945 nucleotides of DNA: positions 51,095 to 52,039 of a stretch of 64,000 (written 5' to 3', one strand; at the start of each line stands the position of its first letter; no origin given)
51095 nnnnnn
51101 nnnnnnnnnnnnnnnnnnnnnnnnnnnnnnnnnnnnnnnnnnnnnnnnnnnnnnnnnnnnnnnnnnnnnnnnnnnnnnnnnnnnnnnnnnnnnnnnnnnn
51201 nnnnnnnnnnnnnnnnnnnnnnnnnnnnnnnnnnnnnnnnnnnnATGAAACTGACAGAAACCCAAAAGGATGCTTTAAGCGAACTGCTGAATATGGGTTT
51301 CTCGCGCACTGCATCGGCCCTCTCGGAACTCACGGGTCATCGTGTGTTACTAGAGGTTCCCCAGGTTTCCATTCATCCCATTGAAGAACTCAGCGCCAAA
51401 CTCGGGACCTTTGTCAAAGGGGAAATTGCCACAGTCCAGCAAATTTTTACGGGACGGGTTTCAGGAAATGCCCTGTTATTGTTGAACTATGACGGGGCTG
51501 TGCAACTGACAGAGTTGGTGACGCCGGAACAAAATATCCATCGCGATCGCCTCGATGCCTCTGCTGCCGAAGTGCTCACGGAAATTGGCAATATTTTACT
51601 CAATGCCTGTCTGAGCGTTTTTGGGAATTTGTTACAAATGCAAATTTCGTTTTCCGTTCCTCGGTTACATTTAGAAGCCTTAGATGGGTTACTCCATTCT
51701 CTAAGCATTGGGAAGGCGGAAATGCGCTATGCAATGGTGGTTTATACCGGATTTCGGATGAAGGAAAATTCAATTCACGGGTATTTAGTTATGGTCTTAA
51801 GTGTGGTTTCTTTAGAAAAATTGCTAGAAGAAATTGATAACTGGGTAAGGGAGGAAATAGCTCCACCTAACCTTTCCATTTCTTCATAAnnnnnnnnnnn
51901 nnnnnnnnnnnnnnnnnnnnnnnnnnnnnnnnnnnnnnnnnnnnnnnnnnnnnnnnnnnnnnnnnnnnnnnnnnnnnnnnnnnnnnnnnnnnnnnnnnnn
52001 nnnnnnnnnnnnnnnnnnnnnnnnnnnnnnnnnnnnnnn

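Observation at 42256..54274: Signalling island: three hybrid kinases plus translationally coupled CheY-CheC, without CheA/CheW/MCP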

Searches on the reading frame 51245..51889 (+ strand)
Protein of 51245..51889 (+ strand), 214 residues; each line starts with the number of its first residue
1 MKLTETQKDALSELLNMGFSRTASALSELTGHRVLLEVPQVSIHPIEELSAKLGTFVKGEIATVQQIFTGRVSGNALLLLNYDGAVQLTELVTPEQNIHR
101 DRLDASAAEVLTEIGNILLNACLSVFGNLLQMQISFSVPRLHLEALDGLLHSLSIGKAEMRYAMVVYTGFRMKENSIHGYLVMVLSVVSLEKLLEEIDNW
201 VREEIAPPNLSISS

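Call 3: search_protein_families(library=pfam, proteins=[window:51245-51889:+], max_evalue=0.01)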
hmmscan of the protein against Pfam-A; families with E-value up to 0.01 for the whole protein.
window:51245-51889:+ (214 aa): 2 families
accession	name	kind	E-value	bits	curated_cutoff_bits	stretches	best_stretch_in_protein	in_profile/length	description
PF04509.17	CheC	-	2.2e-09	37.5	22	1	7-43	2-38/38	CheC-like family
PF13690.11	CheX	-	1.1e-05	25.9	27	1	66-141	5-72/94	Chemotaxis phosphatase CheX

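Call 4: search_protein_families(library=ncbifam, proteins=[window:51245-51889:+], max_evalue=0.01)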
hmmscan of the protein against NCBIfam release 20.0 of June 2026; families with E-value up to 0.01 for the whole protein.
window:51245-51889:+ (214 aa): 3 families
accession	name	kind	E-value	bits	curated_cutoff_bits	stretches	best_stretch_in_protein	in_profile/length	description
NF041093.1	CheC_Thtogales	equivalog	1.2e-22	80.9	250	1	1-197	1-199/201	CheY-P phosphatase CheC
NF005995.1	PRK08119.1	equivalog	1.1e-10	41.5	218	1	2-92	33-119/376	flagellar motor switch phosphatase FliY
NF005275.1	PRK06782.1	equivalog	3.7e-07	29.2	681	1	2-57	209-264/516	flagellar motor switch protein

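Call 18: find_homologous_proteins(query=window:51245-51886:+)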
Query window:51245-51886:+ (214 aa): 5459 proteins with E <= 0.001 among 6565 candidates; the best 120 are listed.
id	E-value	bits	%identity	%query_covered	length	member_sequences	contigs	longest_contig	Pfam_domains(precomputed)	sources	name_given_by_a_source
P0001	4.0e-126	436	96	100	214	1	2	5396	PF13690.12,PF04509.18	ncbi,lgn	-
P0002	3.2e-124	430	95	100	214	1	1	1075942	PF13690.12,PF04509.18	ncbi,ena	-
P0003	4.0e-123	426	95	100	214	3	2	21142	PF13690.12,PF04509.18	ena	-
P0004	3.6e-122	423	93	100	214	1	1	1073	PF04509.18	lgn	-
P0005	4.7e-122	423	94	100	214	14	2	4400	PF04509.18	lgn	-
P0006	1.1e-120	418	94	98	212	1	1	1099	PF13690.12,PF04509.18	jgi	jgi:chemotaxis protein CheC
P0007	1.1e-110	386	88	100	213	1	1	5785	PF04509.18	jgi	jgi:chemotaxis protein CheC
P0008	1.9e-105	369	83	97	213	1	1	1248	PF04509.18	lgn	-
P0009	4.3e-102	358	82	95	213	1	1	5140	PF13690.12,PF04509.18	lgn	-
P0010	1.2e-99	350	83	93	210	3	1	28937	PF04509.18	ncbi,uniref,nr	ncbi:chemotaxis protein CheC [Phormidium sp. CCY1219]|uniref:chemotaxis protein CheC n=1 Tax=Phormid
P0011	1.3e-96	340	75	98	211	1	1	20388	PF04509.18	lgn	-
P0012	1.0e-93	330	75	97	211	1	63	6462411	PF04509.18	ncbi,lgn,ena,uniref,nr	ncbi:MAG: chemotaxis protein CheC [Limnospira sp. PMC 1291.21]|uniref:CheC, inhibitor of MCP methyla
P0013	1.5e-93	330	75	97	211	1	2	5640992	PF04509.18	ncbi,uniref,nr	ncbi:chemotaxis protein CheC [Limnospira fusiformis KN01]|uniref:chemotaxis protein CheC n=1 Tax=Lim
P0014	1.6e-93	330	74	99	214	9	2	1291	PF04509.18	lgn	-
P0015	1.9e-93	330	74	97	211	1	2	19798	PF04509.18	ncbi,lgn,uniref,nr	ncbi:MAG: chemotaxis protein CheC [Limnospira sp. PMC 894.15]|uniref:chemotaxis protein CheC n=1 Tax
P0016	3.2e-93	329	74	97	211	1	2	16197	PF04509.18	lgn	-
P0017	4.0e-93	329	72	97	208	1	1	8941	PF04509.18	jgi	jgi:chemotaxis protein CheC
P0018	5.6e-93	328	74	97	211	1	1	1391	PF04509.18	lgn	-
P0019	8.2e-93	328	74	97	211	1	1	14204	PF04509.18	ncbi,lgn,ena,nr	ncbi:chemotaxis protein CheC [Arthrospira sp. O9.13F]|nr:chemotaxis protein CheC [Arthrospira sp. O9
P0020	1.3e-92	327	73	97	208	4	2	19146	PF04509.18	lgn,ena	-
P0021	1.9e-92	326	73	97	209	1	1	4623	PF04509.18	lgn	-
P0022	2.8e-92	326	74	97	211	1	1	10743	PF04509.18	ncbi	ncbi:MAG: chemotaxis protein CheC [Limnospira maxima]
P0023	3.0e-92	326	72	97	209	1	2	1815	PF04509.18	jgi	jgi:chemotaxis protein CheC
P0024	3.4e-92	326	73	97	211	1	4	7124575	PF04509.18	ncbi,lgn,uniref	ncbi:chemotaxis protein CheC [Limnospira fusiformis CCALA 023]|uniref:chemotaxis protein CheC n=1 Ta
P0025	7.2e-92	324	74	98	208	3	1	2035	PF04509.18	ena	-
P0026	7.8e-92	324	73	97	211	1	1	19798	PF04509.18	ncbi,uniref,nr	ncbi:chemotaxis protein CheC [Limnospira sp. PMC 917.15]|uniref:chemotaxis protein CheC n=1 Tax=Limn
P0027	1.2e-91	324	73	97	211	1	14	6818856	PF04509.18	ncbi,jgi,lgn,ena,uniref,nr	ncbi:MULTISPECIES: chemotaxis protein CheC [Arthrospira]|jgi:chemotaxis protein CheC|uniref:CheC-lik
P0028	2.0e-91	323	76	95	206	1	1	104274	PF04509.18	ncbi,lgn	-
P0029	2.5e-91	323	73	96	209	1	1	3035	PF04509.18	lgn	-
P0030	4.0e-91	322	73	96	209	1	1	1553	PF04509.18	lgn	-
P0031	4.4e-91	322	74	96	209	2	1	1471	PF04509.18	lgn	-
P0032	5.9e-91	321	73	96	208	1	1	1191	PF13690.12,PF04509.18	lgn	-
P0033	7.5e-91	321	73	96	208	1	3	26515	PF13690.12,PF04509.18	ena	-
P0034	8.0e-91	321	72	97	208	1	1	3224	PF04509.18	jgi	jgi:chemotaxis protein CheC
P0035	8.7e-91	321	72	96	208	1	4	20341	PF04509.18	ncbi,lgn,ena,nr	ncbi:MAG TPA: chemotaxis protein CheC [Cyanobacteria bacterium UBA8803]|nr:chemotaxis protein CheC [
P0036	1.8e-90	320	73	93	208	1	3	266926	PF04509.18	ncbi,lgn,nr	ncbi:MAG: chemotaxis protein CheC [Aulosira sp. ZfuVER01]|nr:chemotaxis protein CheC [Aulosira sp. Z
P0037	2.1e-90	320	73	96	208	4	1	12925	PF13690.12,PF04509.18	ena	-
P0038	2.1e-90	320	72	97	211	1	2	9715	PF04509.18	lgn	-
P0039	2.5e-90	319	74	93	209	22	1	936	PF04509.18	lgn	-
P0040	2.6e-90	319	74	93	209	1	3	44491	PF04509.18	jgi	jgi:chemotaxis protein CheC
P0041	3.4e-90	319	74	93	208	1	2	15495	PF13690.12,PF04509.18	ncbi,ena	-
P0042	3.7e-90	319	72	99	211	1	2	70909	PF04509.18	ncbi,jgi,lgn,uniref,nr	ncbi:chemotaxis protein CheC [Lyngbya sp. CCY1209]|jgi:chemotaxis protein CheC|uniref:chemotaxis pro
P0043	5.3e-90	318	75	95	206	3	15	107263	PF04509.18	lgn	-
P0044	6.3e-90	318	75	95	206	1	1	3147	PF04509.18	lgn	-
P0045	8.2e-90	318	73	97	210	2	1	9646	PF04509.18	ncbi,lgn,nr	ncbi:MAG: chemotaxis protein CheC [Arthrospira sp. SH-MAG29]|nr:chemotaxis protein CheC [Arthrospira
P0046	8.4e-90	318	73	96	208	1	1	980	PF04509.18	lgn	-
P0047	9.1e-90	318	73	96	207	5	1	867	PF04509.18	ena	-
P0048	9.8e-90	318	74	93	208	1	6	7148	PF13690.12,PF04509.18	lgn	-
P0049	1.0e-89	317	73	93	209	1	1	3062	PF04509.18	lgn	-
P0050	1.4e-89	317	71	98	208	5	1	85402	PF04509.18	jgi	jgi:chemotaxis protein CheC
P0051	1.7e-89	317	70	98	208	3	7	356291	PF13690.12,PF04509.18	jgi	jgi:chemotaxis protein CheC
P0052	2.1e-89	316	72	98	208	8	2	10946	PF13690.12,PF04509.18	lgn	-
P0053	3.9e-89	316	73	93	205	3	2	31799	PF04509.18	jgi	jgi:chemotaxis protein CheC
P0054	3.9e-89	316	74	93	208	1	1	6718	PF04509.18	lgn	-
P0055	4.7e-88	312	70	99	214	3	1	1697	PF04509.18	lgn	-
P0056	5.5e-88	312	73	93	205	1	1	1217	PF04509.18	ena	-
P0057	6.6e-88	312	69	98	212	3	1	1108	PF04509.18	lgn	-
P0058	8.1e-88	311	72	93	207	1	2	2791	PF04509.18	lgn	-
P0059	9.2e-88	311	73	93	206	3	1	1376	PF04509.18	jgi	jgi:chemotaxis protein CheC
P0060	1.1e-87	311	71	96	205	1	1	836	PF04509.18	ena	-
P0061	1.3e-87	311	72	93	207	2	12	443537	PF04509.18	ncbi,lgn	ncbi:MAG TPA: hypothetical protein V6D28_12805 [Leptolyngbyaceae cyanobacterium]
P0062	2.2e-87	310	70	97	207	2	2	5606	PF04509.18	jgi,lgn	-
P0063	2.3e-87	310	70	96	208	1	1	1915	PF04509.18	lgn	-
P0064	3.0e-87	309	70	96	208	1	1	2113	PF04509.18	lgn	-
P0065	3.1e-87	309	72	93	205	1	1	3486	PF04509.18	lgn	-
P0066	3.5e-87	309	72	93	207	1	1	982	PF04509.18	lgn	-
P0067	3.6e-87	309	72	93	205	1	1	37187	PF04509.18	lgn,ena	-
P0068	8.8e-87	308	72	93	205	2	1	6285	PF04509.18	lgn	-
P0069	1.1e-86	308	72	93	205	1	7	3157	PF04509.18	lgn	-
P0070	1.3e-86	307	72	93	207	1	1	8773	PF04509.18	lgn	-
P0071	3.0e-86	306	72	93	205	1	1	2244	PF04509.18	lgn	-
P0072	9.0e-86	305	68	98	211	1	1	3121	PF04509.18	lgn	-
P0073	7.6e-85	302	70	96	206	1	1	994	PF04509.18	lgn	-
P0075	1.2e-82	294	70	93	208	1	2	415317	PF04509.18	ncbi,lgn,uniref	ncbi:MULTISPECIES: chemotaxis protein CheC [Aerosakkonema]|uniref:chemotaxis protein CheC n=1 Tax=Ae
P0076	2.9e-82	293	67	96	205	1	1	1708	PF04509.18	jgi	jgi:chemotaxis protein CheC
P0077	3.3e-82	293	70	93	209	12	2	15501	PF04509.18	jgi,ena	jgi:chemotaxis protein CheC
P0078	5.2e-82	292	66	95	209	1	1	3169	PF04509.18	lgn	-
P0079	2.7e-81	290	68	94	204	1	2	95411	PF04509.18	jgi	jgi:chemotaxis protein CheC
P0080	4.7e-81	289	68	93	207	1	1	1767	PF04509.18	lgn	-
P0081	5.4e-81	289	70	93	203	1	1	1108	PF04509.18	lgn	-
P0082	6.1e-81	289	68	93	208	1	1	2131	PF04509.18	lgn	-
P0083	4.0e-80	286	65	95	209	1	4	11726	PF04509.18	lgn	-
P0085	5.6e-79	282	66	94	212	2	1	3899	PF04509.18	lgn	-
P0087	1.4e-78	281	67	94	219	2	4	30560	PF04509.18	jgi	jgi:chemotaxis protein CheC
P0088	1.4e-78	281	66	96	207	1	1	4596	PF04509.18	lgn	-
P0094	4.2e-78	280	65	93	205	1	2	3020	PF04509.18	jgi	jgi:chemotaxis protein CheC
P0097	7.2e-78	279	63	94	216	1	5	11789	PF04509.18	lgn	-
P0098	7.5e-78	279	63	94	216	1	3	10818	PF04509.18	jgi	-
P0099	8.2e-78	279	63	94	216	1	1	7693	PF04509.18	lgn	-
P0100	1.3e-77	278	62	100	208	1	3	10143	PF04509.18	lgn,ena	-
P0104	1.9e-77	277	62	100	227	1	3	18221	PF04509.18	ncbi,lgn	-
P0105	2.0e-77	277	63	94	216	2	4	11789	PF04509.18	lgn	-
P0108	3.1e-77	277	67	93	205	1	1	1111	PF04509.18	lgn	-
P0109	3.4e-77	277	65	93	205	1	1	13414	PF04509.18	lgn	-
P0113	5.4e-77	276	65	94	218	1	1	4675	PF04509.18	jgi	jgi:chemotaxis protein CheC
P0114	5.5e-77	276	65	93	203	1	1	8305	PF04509.18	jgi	jgi:chemotaxis protein CheC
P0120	7.0e-77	276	63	95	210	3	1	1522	PF04509.18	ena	-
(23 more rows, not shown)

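Call 19: search_solved_structures(query=window:51245-51886:+, max_evalue=1, show_alignments=2)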
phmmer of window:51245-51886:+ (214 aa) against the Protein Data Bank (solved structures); distinct sequences matched with E-value up to 1: 4.
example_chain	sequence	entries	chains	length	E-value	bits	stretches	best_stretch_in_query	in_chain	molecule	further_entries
2f9z_A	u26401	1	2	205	2.7e-14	56.7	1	1-195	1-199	chemotaxis protein CheC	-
1xkr_A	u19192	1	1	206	2.7e-14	56.7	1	1-195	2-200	chemotaxis protein CheC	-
4hyn_A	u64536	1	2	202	0.0013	21.9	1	1-144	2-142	CheC, inhibitor of MCP methylation / FliN fusion protein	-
3qta_A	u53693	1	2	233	0.49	13.5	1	11-141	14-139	Chemotaxis protein CheC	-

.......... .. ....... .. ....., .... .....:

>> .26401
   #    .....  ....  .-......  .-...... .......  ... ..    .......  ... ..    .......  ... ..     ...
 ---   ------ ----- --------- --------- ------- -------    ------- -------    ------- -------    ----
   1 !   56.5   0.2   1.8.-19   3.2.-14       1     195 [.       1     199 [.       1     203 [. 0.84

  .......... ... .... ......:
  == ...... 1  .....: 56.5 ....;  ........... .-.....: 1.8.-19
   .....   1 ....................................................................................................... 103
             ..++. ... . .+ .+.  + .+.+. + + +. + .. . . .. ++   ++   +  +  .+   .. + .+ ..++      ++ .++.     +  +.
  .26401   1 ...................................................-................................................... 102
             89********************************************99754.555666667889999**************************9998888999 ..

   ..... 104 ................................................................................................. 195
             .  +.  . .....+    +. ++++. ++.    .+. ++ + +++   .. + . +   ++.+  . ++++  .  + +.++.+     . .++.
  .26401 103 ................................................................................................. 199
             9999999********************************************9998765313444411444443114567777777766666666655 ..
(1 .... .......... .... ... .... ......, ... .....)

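Call 21: find_related_loci(query=A1, collection=genome_contigs, flank=10000)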
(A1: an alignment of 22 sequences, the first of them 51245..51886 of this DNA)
Query A1 (214 aa) in genome_contigs; peptide patterns used: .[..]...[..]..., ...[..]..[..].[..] (x = any residue, [..] = any of these).
396 stretches matched a pattern; 346 encode a relative of the query (tblastn E <= 1e-3); the best 80 are kept; 80 distinct loci.
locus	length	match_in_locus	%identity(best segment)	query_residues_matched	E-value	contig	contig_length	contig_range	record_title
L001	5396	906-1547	96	1-214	2e-137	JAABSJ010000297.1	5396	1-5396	MAG: Oscillatoria sp. isolate S11.Bin022 Scaffold_295, whole genome shotgun sequence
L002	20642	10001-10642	96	1-214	2e-136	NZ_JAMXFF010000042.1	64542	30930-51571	Laspinema palackyanum D2a NODE_47_length_64542_cov_64.068890, whole genome shotgun sequence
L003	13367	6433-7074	95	1-214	3e-135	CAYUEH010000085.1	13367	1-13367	MAG TPA_asm: uncultured Laspinema sp. isolate binchicken_co405_170 genome assembly, contig: NODE_6920_length_13367_cov_1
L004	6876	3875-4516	95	1-214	6e-134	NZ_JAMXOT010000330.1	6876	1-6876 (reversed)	Oscillatoria sp. HE19RPO 538, whole genome shotgun sequence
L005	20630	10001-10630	94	1-210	5e-131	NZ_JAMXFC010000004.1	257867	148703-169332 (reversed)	Laspinema sp. D2d NODE_8_length_257867_cov_56.006013, whole genome shotgun sequence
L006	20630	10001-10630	92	1-210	4e-129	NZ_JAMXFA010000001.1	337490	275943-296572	Laspinema olomoucense D3b NODE_1_length_337490_cov_99.818321, whole genome shotgun sequence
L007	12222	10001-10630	92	1-210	7e-129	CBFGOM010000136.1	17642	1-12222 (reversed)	MAG TPA_asm: uncultured Oscillatoriaceae bacterium isolate SRR29873479_metabat2_16 genome assembly, contig: ERZ27315265.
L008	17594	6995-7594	83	1-200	3e-109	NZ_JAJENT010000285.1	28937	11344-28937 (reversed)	Phormidium sp. CCY1219 NODE_1212759+_length_28937_cov_95.4192, whole genome shotgun sequence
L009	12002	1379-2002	74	1-208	4e-102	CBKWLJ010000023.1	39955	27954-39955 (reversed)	MAG TPA_asm: uncultured bacterium isolate SRR29175779_binner123_Refined_1 genome assembly, contig: ERZ27337281.42, whole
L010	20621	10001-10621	73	1-207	8e-101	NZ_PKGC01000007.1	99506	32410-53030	Arthrospira platensis PCC 7345 scaffold_7, whole genome shotgun sequence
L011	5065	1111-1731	73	1-209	6e-100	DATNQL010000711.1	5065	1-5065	MAG TPA_asm: Stenomitos sp. isolate SMAG_U16506 k141_35822, whole genome shotgun sequence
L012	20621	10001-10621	73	1-207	4e-99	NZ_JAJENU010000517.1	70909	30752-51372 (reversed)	Lyngbya sp. CCY1209 NODE_1129744_length_70909_cov_55.4844, whole genome shotgun sequence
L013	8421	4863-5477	72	1-205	4e-99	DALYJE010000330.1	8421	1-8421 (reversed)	MAG TPA_asm: Coleofasciculaceae cyanobacterium CTOTU46609 NODE_1035_length_8421_cov_5.277791, whole genome shotgun seque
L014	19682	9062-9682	73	1-207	4e-99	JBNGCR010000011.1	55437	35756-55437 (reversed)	MAG: Limnospira sp. isolate E05-005 bin49.fa-11, whole genome shotgun sequence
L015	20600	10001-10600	73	1-200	1e-98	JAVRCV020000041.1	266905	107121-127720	MAG: Aulosira sp. ZfuVER01 Aulosira_sp_ZfuVER01_41, whole genome shotgun sequence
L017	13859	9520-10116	76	1-200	2e-98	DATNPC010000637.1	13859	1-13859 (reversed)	MAG TPA_asm: Allocoleopsis sp. isolate SMAG_U16471 k141_207818, whole genome shotgun sequence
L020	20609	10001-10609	70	3-205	2e-94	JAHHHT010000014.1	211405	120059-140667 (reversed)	MAG: Oscillatoria princeps RMCB-10 scaffold_6_c2, whole genome shotgun sequence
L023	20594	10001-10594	71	3-200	3e-92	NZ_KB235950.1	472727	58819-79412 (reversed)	Oscillatoria sp. PCC 10802 Osc10802DRAFT_Contig5.5, whole genome shotgun sequence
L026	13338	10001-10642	62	2-203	7e-86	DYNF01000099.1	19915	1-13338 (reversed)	MAG TPA_asm: Prochloron sp. SulCav_FS08_3_32_3330 SulCav_FS08_3_1001_length_19915_cov_2475_475831, whole genome shotgun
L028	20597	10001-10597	63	1-200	1e-83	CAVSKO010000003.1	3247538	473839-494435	MAG: Blastocatellia bacterium isolate MFD09212.bin.1.217 genome assembly, contig: contig_750, whole genome shotgun seque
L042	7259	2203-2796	62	1-199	1e-79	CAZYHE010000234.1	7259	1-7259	MAG TPA_asm: uncultured Anaerolineales bacterium isolate SRP272421_co2_624 genome assembly, contig: NODE_40684_length_72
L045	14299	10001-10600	59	1-200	5e-79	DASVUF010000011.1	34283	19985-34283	MAG TPA_asm: Pyrinomonadaceae bacterium isolate SMAG_U3310 k141_307215, whole genome shotgun sequence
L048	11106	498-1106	60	1-204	1e-78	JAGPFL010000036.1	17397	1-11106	MAG: Syntrophobacterales bacterium isolate Gw_SlDig_bin_168 Gw_SlDig_5621_length_17397_cov_6.058888, whole genome shotgu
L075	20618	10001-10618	58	1-207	6e-76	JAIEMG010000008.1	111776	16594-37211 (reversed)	MAG: Gemmataceae bacterium isolate co.spades.CONCOCT.2.5kb_030 c_000000000001, whole genome shotgun sequence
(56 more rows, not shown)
